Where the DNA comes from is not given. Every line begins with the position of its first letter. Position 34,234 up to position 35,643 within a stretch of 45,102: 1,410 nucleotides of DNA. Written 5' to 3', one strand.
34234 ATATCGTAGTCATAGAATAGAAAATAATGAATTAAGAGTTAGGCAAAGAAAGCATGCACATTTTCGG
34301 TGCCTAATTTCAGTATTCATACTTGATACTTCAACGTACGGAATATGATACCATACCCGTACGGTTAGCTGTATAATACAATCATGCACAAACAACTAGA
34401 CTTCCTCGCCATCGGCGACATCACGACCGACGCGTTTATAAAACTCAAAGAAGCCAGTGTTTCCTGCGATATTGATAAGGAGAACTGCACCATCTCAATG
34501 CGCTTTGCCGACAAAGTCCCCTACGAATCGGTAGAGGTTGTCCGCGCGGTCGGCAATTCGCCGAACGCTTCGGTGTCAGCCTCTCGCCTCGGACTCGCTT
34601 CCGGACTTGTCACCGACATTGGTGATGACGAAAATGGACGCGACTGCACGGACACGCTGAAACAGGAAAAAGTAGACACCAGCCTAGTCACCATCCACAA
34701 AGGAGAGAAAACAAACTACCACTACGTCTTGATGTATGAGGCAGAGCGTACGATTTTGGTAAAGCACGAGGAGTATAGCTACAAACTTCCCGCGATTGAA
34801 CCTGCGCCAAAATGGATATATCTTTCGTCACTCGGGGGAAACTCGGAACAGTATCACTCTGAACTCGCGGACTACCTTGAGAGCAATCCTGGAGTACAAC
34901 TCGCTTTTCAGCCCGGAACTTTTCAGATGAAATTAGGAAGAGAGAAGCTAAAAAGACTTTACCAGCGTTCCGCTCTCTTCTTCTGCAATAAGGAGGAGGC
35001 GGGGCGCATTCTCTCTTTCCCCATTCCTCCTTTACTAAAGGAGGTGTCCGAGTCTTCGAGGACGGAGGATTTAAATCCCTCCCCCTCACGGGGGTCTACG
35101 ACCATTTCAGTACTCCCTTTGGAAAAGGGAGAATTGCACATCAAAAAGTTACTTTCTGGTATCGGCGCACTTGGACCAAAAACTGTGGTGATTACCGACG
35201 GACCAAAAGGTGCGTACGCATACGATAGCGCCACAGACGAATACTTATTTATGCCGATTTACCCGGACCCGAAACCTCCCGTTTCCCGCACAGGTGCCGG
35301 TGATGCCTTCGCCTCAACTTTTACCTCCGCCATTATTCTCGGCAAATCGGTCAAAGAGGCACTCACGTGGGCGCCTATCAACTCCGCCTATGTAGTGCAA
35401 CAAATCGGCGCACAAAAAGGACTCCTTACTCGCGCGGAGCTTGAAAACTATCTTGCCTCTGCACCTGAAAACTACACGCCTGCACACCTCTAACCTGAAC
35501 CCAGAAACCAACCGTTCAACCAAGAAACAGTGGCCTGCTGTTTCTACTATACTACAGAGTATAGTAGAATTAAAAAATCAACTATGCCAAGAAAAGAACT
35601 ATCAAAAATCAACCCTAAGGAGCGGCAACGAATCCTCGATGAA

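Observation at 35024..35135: A ~112-bp array of three GC hairpin modules is inserted in-frame in a PfkB sugar kinase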

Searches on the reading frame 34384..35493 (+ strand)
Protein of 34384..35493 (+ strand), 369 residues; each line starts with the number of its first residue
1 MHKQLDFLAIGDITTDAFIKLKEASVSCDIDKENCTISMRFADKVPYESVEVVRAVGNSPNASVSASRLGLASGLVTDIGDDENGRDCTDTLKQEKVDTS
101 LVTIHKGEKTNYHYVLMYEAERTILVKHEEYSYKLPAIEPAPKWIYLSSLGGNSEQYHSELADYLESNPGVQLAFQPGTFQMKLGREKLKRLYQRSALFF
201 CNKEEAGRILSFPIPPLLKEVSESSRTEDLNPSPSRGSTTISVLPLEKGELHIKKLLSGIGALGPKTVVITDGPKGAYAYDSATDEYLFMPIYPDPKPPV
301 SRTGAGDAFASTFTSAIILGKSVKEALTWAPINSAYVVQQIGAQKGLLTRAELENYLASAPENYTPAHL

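Call 4: search_protein_families(library=pfam, proteins=[window:34384-35493:+], max_evalue=0.01)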
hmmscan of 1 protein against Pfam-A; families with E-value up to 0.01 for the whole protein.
window:34384-35493:+ (369 aa): 2 families
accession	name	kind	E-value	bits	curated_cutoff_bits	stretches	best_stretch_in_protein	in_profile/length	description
PF00294.29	PfkB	-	1.8e-29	103.5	25.8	1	53-347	33-299/302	pfkB family carbohydrate kinase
PF08543.17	Phos_pyr_kin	-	0.0098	15.7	27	0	253-331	144-225/246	Phosphomethylpyrimidine kinase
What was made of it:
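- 34384..35493 (+): PfkB-family (ribokinase-fold) sugar/nucleoside kinase gene, 369 aa, host of the insert. Pfam PfkB, E = 1.8e-29 (call 4).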

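Call 13: find_homologous_proteins(query=window:34384-35493:+, max_evalue=1e-10)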
Query window:34384-35493:+ (369 aa): 8000 proteins with E <= 1e-10 among 8000 candidates; the best 120 are listed.
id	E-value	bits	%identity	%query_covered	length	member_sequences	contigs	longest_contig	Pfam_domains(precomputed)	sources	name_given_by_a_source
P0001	1.2e-243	826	100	100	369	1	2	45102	PF00294.30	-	-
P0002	6.7e-168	577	72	100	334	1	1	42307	PF08543.18,PF00294.30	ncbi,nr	ncbi:MAG: carbohydrate kinase family protein [bacterium]|nr:carbohydrate kinase family protein [bact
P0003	9.4e-168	576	72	99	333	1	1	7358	PF08543.18,PF00294.30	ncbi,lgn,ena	-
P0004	3.8e-167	574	70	100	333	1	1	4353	PF08543.18,PF00294.30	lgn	-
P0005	2.2e-166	572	71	100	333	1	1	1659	PF00294.30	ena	-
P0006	1.6e-165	569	71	99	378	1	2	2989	PF08543.18,PF00294.30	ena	-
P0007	4.8e-164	564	68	100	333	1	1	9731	PF00294.30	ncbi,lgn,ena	-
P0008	5.5e-164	564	69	100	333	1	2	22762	PF00294.30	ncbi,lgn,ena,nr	ncbi:MAG: carbohydrate kinase family protein [Candidatus Taylorbacteria bacterium]|nr:carbohydrate k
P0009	1.4e-162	559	69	100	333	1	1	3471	PF00294.30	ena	-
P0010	2.1e-162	558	70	99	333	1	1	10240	PF00294.30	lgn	-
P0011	8.6e-162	556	71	100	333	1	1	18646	PF00294.30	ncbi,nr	ncbi:MAG: carbohydrate kinase family protein [bacterium]|nr:carbohydrate kinase family protein [bact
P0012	1.7e-161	556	69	100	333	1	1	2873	PF00294.30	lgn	-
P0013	1.1e-159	550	69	100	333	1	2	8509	PF00294.30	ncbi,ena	-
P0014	2.4e-157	542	69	97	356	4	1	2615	PF00294.30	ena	-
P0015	2.8e-157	542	67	100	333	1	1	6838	PF00294.30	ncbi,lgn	-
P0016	1.2e-156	539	68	98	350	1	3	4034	PF00294.30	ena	-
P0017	5.5e-156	537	67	100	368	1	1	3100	PF00294.30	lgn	-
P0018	5.9e-155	534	66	100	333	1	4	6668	PF00294.30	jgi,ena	-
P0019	7.0e-155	534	66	99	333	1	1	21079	PF00294.30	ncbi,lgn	-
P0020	3.6e-154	531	67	100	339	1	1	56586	PF08543.18,PF00294.30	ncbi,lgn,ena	-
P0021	3.1e-152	525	67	98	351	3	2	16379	PF00294.30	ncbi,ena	-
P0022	6.3e-152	524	66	99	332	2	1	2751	PF08543.18,PF00294.30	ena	-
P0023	8.3e-152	524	65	99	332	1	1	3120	PF00294.30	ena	-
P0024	3.7e-151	521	65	100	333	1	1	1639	PF08543.18,PF00294.30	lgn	-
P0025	5.0e-150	518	65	98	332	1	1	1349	PF08543.18,PF00294.30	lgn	-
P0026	7.4e-150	517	66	99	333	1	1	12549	PF00294.30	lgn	-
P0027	1.2e-149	516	64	100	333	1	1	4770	PF00294.30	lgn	-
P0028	1.3e-149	516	65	100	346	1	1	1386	PF00294.30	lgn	-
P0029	1.9e-149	516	65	100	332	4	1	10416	PF00294.30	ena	-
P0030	1.9e-149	516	65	99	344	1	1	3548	PF00294.30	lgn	-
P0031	2.0e-149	516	65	100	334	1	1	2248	PF08543.18,PF00294.30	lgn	-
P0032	2.0e-149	516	65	99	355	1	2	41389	PF00294.30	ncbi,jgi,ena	-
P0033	2.6e-149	515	64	99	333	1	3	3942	PF08543.18,PF00294.30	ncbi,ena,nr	ncbi:MAG: putative Ribokinase [Parcubacteria group bacterium Greene0416_79]|nr:MAG: putative Ribokin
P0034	4.0e-149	515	63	99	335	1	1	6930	PF08543.18,PF00294.30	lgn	-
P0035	1.8e-148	513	64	99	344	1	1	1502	PF00294.30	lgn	-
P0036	5.4e-148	511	64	99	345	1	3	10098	PF00294.30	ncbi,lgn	-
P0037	1.6e-147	510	64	99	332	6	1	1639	PF08543.18,PF00294.30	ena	-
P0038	2.5e-147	509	64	100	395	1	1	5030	PF00294.30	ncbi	-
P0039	3.6e-147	508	64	99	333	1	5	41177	PF00294.30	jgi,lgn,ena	-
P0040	1.1e-146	507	64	100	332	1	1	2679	PF08543.18,PF00294.30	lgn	-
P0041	1.5e-146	506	65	100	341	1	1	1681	PF00294.30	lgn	-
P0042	2.0e-146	506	63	99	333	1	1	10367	PF00294.30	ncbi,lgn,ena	ncbi:MAG TPA: PfkB family carbohydrate kinase [Candidatus Paceibacterota bacterium]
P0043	7.5e-146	504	64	100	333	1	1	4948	PF08543.18,PF00294.30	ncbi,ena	-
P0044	6.7e-145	501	63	100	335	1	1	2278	PF08543.18,PF00294.30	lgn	-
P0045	8.8e-145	501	64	100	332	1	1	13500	PF08543.18,PF00294.30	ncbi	-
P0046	2.5e-144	499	63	100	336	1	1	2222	PF08543.18,PF00294.30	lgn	-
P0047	4.7e-144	498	63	99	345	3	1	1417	PF00294.30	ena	-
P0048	8.4e-144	497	64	100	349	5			PF00294.30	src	-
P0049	1.0e-143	497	65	99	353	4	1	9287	PF00294.30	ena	-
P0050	1.3e-143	497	64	100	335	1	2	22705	PF08543.18,PF00294.30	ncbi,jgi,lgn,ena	-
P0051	2.4e-142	492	63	99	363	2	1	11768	PF00294.30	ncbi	-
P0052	2.1e-141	489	62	99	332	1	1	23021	PF00294.30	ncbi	-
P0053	4.2e-141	488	62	97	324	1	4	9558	PF00294.30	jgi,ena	-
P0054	1.2e-140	487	62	100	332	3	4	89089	PF00294.30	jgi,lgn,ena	jgi:ribokinase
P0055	5.1e-140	485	61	100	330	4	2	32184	PF00294.30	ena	-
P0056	1.4e-139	483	62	100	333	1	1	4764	PF08543.18,PF00294.30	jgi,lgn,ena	-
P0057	3.5e-139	482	61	98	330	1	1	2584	PF08543.18,PF00294.30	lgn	-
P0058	1.7e-138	480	63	98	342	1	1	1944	PF00294.30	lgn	-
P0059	2.2e-138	479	61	100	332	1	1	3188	PF08543.18,PF00294.30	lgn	-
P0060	3.3e-138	479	62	100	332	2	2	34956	PF00294.30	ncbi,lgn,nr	ncbi:MAG: carbohydrate kinase family protein [Candidatus Taylorbacteria bacterium]|nr:carbohydrate k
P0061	1.9e-137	476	59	98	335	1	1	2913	PF00294.30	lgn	-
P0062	2.0e-137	476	62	97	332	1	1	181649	PF00294.30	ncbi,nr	ncbi:MAG: carbohydrate kinase family protein [Patescibacteria group bacterium]|nr:carbohydrate kinas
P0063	5.4e-137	475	61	100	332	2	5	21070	PF00294.30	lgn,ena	-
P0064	1.4e-136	474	60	99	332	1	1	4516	PF08543.18,PF00294.30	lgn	-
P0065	5.5e-136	472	62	99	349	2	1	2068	PF00294.30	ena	-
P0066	7.2e-136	471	60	98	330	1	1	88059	PF08543.18,PF00294.30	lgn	-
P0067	1.7e-135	470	61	98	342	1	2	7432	PF00294.30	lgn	-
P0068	2.1e-135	470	61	98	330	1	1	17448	PF08543.18,PF00294.30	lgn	-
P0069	2.4e-135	469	60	99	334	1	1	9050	PF00294.30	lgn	-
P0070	2.5e-135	469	61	99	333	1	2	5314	PF08543.18,PF00294.30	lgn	-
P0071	3.7e-135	469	62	98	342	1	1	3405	PF00294.30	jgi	-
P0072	5.0e-135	468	60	99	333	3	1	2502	PF08543.18,PF00294.30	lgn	-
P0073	5.3e-135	468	60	98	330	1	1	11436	PF00294.30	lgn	-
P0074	5.4e-135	468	59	100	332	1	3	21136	PF00294.30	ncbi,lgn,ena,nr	ncbi:MAG: Sugar kinase, ribokinase family [Parcubacteria group bacterium GW2011_GWA2_49_9]|nr:MAG: S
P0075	7.9e-135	468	58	100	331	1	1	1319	PF00294.30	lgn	-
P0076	1.0e-134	467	61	98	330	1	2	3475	PF08543.18,PF00294.30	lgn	-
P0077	2.0e-134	466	59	99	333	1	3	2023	PF00294.30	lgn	-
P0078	2.1e-134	466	59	99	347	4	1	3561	PF08543.18,PF00294.30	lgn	-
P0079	2.6e-134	466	59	99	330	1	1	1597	PF00294.30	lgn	-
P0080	4.5e-134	465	60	99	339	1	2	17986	PF08543.18,PF00294.30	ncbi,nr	ncbi:MAG: carbohydrate kinase family protein [Patescibacteria group bacterium]|nr:carbohydrate kinas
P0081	5.4e-134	465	59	99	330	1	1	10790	PF08543.18,PF00294.30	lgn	-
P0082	5.6e-134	465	59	99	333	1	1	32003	PF00294.30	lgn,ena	-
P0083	7.3e-134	465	58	100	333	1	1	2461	PF08543.18,PF00294.30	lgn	-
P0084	9.2e-134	464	60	100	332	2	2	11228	PF00294.30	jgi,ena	-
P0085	9.7e-134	464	58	99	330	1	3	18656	PF00294.30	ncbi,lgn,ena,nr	ncbi:carbohydrate kinase family protein [Patescibacteria group bacterium]|nr:carbohydrate kinase fam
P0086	1.2e-133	464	59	100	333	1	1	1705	PF08543.18,PF00294.30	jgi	jgi:sugar/nucleoside kinase (ribokinase family)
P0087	1.3e-133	464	61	98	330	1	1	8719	PF00294.30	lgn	-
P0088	1.5e-133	464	60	98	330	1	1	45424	PF08543.18,PF00294.30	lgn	-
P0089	1.6e-133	463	59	99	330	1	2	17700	PF08543.18,PF00294.30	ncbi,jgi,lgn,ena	-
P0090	2.5e-133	463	60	98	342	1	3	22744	PF08543.18,PF00294.30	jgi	jgi:sugar/nucleoside kinase (ribokinase family)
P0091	3.1e-133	463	60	100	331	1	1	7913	PF08543.18,PF00294.30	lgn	-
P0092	3.3e-133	462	58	99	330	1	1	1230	PF00294.30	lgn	-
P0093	3.7e-133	462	59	100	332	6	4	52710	PF00294.30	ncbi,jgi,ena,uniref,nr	ncbi:MAG: hypothetical protein A2920_02030 [Candidatus Zambryskibacteria bacterium RIFCSPLOWO2_01_FU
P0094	3.9e-133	462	61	98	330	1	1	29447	PF08543.18,PF00294.30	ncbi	-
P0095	5.2e-133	462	59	99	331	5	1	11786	PF08543.18,PF00294.30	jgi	jgi:sugar/nucleoside kinase (ribokinase family)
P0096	5.4e-133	462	60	98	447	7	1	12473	PF08543.18,PF00294.30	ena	-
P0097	9.0e-133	461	58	98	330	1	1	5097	PF08543.18,PF00294.30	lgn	-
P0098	9.5e-133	461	59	100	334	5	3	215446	PF08543.18,PF00294.30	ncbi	-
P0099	9.8e-133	461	57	100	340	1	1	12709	PF00294.30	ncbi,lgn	-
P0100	1.1e-132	461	59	98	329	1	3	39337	PF00294.30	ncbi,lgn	-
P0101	1.2e-132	461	59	98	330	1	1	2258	PF08543.18,PF00294.30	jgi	jgi:ribokinase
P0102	1.4e-132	460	59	99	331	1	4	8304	PF00294.30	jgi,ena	-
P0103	1.6e-132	460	58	98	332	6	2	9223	PF00294.30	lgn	-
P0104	2.3e-132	460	58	98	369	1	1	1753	PF08543.18,PF00294.30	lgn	-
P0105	3.4e-132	459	60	99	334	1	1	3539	PF00294.30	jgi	jgi:ribokinase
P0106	4.2e-132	459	60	98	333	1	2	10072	PF08543.18,PF00294.30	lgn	-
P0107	7.8e-132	458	59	98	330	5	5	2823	PF08543.18,PF00294.30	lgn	-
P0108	9.6e-132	458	58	98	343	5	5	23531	PF00294.30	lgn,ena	-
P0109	1.2e-131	457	59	99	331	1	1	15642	PF00294.30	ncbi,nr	ncbi:MAG TPA: carbohydrate kinase family protein [Candidatus Paceibacterota bacterium]|nr:carbohydra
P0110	1.5e-131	457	58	99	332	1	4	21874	PF08543.18,PF00294.30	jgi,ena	-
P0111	1.8e-131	457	58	99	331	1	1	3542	PF00294.30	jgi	jgi:ribokinase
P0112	1.9e-131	457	59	98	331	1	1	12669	PF08543.18,PF00294.30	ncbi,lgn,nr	ncbi:MAG: carbohydrate kinase family protein [Candidatus Pacebacteria bacterium]|nr:carbohydrate kin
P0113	2.0e-131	457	57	99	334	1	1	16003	PF08543.18,PF00294.30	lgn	-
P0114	2.4e-131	456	58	99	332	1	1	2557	PF00294.30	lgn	-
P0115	2.5e-131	456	59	99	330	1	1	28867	PF08543.18,PF00294.30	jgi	jgi:ribokinase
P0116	2.7e-131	456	58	99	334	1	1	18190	PF08543.18,PF00294.30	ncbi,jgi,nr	ncbi:MAG TPA: carbohydrate kinase family protein [Candidatus Paceibacterota bacterium]|jgi:ribokinas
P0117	2.7e-131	456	58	100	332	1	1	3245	PF00294.30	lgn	-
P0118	2.8e-131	456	59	99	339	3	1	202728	PF08543.18,PF00294.30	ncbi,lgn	-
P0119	3.1e-131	456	59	99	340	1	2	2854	PF00294.30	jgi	jgi:ribokinase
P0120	4.2e-131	456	58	99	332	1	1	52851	PF08543.18,PF00294.30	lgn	-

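Call 16: find_encoding_contigs(protein=P0014, flank=3000, max_places=2)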
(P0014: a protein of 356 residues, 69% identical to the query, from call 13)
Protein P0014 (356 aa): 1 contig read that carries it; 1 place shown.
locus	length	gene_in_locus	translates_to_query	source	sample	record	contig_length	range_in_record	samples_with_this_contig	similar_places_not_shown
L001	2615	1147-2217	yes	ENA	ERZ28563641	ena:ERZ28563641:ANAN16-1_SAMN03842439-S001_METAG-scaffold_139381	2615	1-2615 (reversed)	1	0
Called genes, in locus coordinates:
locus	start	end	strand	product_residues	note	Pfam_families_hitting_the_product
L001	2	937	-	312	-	?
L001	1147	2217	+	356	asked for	PF00294:PfkB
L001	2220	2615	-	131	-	?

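Call 17: find_encoding_contigs(protein=P0051, flank=5000, max_places=2)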
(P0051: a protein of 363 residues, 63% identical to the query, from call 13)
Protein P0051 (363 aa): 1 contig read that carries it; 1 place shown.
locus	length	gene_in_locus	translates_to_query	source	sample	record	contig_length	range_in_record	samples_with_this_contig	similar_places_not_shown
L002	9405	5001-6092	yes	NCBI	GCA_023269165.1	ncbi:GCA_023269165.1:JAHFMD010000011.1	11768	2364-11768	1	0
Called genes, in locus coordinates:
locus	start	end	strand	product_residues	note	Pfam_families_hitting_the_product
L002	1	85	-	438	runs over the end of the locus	-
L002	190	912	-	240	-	PF01386:Ribosomal_L25p, PF14693:Ribosomal_TL5_C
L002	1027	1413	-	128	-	-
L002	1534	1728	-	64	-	-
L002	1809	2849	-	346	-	PF00389:2-Hacid_dh, PF02826:2-Hacid_dh_C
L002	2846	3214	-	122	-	-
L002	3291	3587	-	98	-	-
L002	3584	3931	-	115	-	PF18924:DUF5674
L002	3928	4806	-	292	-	PF01116:F_bP_aldolase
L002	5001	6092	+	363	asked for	PF00294:PfkB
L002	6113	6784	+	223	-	PF01797:Y1_Tnp (weak)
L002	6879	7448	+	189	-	PF00625:Guanylate_kin, PF13238:AAA_18 (faint)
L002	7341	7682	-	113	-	-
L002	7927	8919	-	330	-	PF02779:Transket_pyr, PF02780:Transketolase_C, PF22613:Transketolase_C_1 (weak)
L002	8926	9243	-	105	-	-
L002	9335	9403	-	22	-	?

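Call 18: find_encoding_contigs(protein=P0038, flank=3000, max_places=2)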
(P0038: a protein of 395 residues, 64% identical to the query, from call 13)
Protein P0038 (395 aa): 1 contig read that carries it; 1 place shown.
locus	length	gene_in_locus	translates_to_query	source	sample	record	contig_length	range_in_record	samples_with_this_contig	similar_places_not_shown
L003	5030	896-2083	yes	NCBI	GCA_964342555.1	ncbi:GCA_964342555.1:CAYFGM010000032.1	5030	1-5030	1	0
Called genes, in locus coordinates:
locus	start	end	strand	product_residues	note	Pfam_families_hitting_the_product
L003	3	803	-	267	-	?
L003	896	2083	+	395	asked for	PF00294:PfkB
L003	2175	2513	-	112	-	PF01371:Trp_repressor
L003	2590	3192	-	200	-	PF02779:Transket_pyr (faint), PF02780:Transketolase_C, PF22613:Transketolase_C_1 (faint), PF17147:PFOR_II (faint)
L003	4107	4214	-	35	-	-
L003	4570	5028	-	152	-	?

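Call 19: find_related_loci(query=A1, collection=genome_contigs, flank=2500)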
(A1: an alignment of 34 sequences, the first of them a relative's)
Query A1 (369 aa) in genome_contigs; peptide patterns used: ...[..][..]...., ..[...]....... (x = any residue, [..] = any of these).
600 stretches matched a pattern (row limit reached: there are more); 546 encode a relative of the query (tblastn E <= 1e-3); the best 80 are kept; 80 distinct loci.
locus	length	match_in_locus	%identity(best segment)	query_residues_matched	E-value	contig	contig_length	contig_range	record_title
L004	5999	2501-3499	69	1-369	1e-172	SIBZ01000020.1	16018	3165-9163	MAG: Candidatus Taylorbacteria bacterium isolate Baikal-deep-G190 BACOMB-C17530, whole genome shotgun sequence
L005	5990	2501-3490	73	1-366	6e-169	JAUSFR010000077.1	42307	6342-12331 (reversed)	MAG: bacterium isolate E14_maxbin.342_sub E14_k141_1577372, whole genome shotgun sequence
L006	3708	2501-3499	64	1-369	3e-156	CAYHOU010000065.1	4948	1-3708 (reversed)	MAG TPA_asm: uncultured Candidatus Saccharibacteria bacterium isolate ERP119705_co15_3 genome assembly, contig: NODE_230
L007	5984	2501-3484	60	1-366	3e-142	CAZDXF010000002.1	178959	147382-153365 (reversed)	MAG TPA_asm: uncultured Candidatus Saccharibacteria bacterium isolate SRP329715_co1_365 genome assembly, contig: NODE_61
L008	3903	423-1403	60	4-366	2e-143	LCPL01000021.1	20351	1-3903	MAG: Parcubacteria group bacterium GW2011_GWC2_48_17 UY29_C0021, whole genome shotgun sequence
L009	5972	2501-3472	59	3-364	1e-139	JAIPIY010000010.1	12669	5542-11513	MAG: Candidatus Paceibacterota bacterium isolate Tobar13m-G46 Tobar13m-C4803, whole genome shotgun sequence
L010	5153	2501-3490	58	1-369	6e-138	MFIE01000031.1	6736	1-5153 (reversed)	MAG: Candidatus Giovannonibacteria bacterium RIFCSPLOWO2_01_FULL_46_13 rifcsplowo2_01_scaffold_94606, whole genome shotg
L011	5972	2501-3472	59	3-365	2e-134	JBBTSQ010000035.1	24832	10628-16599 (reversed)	MAG: Patescibacteria group bacterium isolate H41-bin135_1 H41_bin135_1_000000000035, whole genome shotgun sequence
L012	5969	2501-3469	58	4-364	2e-133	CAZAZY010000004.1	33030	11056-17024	MAG TPA_asm: uncultured Candidatus Saccharibacteria bacterium isolate SRP319275_co3_64 genome assembly, contig: NODE_158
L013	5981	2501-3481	55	4-369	1e-132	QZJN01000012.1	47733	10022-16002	MAG: Candidatus Parcubacteria bacterium isolate SURF_38 contig-100_1029_length_47733_read_count_546667, whole genome sho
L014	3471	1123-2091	57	3-364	7e-137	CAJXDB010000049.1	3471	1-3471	TPA_asm: uncultured bacterium isolate ERR599062_bin.104_MetaBAT_v2.12.1_MAG genome assembly, contig: NODE_30440_length_3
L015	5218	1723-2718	55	3-369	2e-132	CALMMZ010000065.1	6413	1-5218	MAG TPA_asm: uncultured bacterium isolate SRR5676435_bin.113_CONCOCT_v1.1_MAG genome assembly, contig: ERZ724544.5710, w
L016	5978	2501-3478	55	3-366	4e-131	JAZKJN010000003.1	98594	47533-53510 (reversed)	MAG: Patescibacteria group bacterium isolate ADI_DC_SW_02_SPN_11032020-bin123 DCSW02SPN_B123_0_000000000003, whole genom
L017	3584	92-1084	54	1-369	1e-131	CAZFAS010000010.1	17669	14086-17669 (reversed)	MAG TPA_asm: uncultured Candidatus Saccharibacteria bacterium isolate SRP278252_co2_162 genome assembly, contig: NODE_66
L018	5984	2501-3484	57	1-366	1e-130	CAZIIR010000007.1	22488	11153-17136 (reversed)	MAG TPA_asm: uncultured Candidatus Saccharibacteria bacterium isolate SRP286056_co2_287 genome assembly, contig: NODE_33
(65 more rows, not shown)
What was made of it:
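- On Rickettsia palindromic elements (RPE): The host is a Parcubacteria genome (source names in calls 13, 19).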

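Call 22: find_encoding_contigs(protein=P0017, flank=3000, max_places=1)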
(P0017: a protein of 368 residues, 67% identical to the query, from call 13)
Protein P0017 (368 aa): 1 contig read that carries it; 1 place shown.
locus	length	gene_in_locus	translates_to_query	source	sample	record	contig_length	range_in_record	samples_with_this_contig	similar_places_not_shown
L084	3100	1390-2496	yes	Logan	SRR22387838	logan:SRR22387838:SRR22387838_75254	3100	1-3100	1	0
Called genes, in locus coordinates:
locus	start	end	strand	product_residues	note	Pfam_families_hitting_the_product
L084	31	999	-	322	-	PF00389:2-Hacid_dh, PF02826:2-Hacid_dh_C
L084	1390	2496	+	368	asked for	PF00294:PfkB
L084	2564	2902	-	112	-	PF01371:Trp_repressor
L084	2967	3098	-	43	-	?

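Call 23: find_encoding_contigs(protein=P0049, flank=4000, max_places=1)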
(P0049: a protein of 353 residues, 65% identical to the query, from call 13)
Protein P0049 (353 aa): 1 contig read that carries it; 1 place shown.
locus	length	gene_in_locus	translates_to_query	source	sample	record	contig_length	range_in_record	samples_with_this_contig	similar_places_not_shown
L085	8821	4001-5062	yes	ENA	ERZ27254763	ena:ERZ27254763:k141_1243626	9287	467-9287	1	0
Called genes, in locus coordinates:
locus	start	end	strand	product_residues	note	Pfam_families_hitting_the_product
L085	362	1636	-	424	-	PF13406:SLT_2 (faint)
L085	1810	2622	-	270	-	PF01386:Ribosomal_L25p, PF14693:Ribosomal_TL5_C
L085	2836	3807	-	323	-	PF00389:2-Hacid_dh, PF02826:2-Hacid_dh_C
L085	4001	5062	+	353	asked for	PF00294:PfkB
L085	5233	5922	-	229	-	-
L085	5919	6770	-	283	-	PF00215:OMPdecase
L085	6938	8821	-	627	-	?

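Call 24: find_encoding_contigs(protein=P0032, flank=4000, max_places=1)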
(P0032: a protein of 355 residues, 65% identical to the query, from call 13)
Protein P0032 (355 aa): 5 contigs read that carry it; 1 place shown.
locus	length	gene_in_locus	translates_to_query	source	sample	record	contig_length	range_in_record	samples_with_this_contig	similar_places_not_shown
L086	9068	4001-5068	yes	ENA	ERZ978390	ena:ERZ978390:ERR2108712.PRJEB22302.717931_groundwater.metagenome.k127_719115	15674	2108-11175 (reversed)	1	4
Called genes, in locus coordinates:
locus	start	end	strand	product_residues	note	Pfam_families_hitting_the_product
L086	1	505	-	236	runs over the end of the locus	-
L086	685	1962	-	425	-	PF13406:SLT_2 (faint)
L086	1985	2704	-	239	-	PF01386:Ribosomal_L25p, PF14693:Ribosomal_TL5_C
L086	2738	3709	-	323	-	PF00389:2-Hacid_dh, PF03446:NAD_binding_2 (faint), PF02826:2-Hacid_dh_C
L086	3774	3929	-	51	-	-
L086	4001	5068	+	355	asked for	PF00294:PfkB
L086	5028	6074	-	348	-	PF02779:Transket_pyr, PF17147:PFOR_II (faint), PF02780:Transketolase_C, PF22613:Transketolase_C_1 (weak)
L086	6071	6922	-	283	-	PF00456:Transketolase_N, PF13292:DXP_synthase_N (faint)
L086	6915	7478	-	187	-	PF00834:Ribul_P_3_epim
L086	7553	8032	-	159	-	PF02502:LacAB_rpiB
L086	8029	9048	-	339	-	PF00044:Gp_dh_N, PF02800:Gp_dh_C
